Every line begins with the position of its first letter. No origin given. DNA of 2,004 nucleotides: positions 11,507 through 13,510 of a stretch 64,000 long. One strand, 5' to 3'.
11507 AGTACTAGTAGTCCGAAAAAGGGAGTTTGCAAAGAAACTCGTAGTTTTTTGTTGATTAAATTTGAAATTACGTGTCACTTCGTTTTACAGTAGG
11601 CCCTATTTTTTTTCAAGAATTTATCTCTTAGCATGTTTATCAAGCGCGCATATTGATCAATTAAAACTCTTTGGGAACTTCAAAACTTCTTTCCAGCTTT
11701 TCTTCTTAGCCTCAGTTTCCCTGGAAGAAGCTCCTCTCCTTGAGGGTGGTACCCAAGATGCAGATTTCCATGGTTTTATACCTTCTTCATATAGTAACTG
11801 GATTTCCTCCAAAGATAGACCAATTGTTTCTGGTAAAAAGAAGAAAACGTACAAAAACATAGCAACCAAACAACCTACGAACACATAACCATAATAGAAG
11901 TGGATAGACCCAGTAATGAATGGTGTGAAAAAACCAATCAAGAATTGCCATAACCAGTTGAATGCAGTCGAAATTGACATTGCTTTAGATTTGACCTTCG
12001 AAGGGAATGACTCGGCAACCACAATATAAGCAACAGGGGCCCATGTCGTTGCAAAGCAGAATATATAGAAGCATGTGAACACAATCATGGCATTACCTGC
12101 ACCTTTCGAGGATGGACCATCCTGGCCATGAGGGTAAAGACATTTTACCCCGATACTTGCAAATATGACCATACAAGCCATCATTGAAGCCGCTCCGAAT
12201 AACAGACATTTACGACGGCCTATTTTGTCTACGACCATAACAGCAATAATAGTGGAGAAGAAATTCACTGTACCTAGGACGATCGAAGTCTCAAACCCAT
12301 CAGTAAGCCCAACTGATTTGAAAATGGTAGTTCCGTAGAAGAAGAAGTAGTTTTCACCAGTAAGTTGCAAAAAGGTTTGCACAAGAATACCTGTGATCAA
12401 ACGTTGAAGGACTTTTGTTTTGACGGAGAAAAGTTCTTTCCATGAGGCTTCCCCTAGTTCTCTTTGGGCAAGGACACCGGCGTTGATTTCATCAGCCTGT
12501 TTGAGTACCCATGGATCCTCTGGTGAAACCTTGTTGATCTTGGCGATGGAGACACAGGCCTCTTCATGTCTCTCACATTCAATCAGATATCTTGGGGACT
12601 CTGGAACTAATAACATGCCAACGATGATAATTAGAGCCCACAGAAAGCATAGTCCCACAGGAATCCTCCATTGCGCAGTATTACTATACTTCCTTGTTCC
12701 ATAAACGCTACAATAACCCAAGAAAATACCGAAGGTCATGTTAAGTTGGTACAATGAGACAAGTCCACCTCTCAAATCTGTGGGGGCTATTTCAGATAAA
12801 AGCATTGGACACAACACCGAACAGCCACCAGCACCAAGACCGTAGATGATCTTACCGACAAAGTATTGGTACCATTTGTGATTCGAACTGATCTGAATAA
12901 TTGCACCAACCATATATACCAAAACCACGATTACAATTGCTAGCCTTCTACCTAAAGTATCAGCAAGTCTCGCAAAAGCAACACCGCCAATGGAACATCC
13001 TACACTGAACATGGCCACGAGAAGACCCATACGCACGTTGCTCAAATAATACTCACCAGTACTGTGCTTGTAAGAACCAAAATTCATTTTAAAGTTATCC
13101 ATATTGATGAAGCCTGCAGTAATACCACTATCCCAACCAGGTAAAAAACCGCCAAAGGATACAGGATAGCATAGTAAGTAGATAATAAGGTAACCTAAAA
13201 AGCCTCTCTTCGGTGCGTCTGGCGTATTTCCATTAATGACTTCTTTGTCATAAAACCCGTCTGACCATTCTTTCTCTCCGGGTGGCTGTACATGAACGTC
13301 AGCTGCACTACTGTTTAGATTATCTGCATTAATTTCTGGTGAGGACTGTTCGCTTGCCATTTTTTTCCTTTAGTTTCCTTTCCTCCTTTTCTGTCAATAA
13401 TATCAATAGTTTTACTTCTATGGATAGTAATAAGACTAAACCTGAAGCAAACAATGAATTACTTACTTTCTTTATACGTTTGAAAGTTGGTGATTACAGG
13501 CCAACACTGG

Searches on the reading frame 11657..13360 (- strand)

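Call 32: search_protein_families(library=pfam, proteins=[window:11657-13360:-], max_evalue=0.00001)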
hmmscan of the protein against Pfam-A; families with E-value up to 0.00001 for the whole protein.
window:11657-13360:- (567 aa): 2 families
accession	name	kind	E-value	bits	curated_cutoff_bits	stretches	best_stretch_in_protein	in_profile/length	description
PF00083.30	Sugar_tr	-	1.5e-164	548.7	22.3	1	63-523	1-451/452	Sugar (and other) transporter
PF07690.21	MFS_1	-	6.1e-29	101.4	33.4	1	82-439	4-315/347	Major Facilitator Superfamily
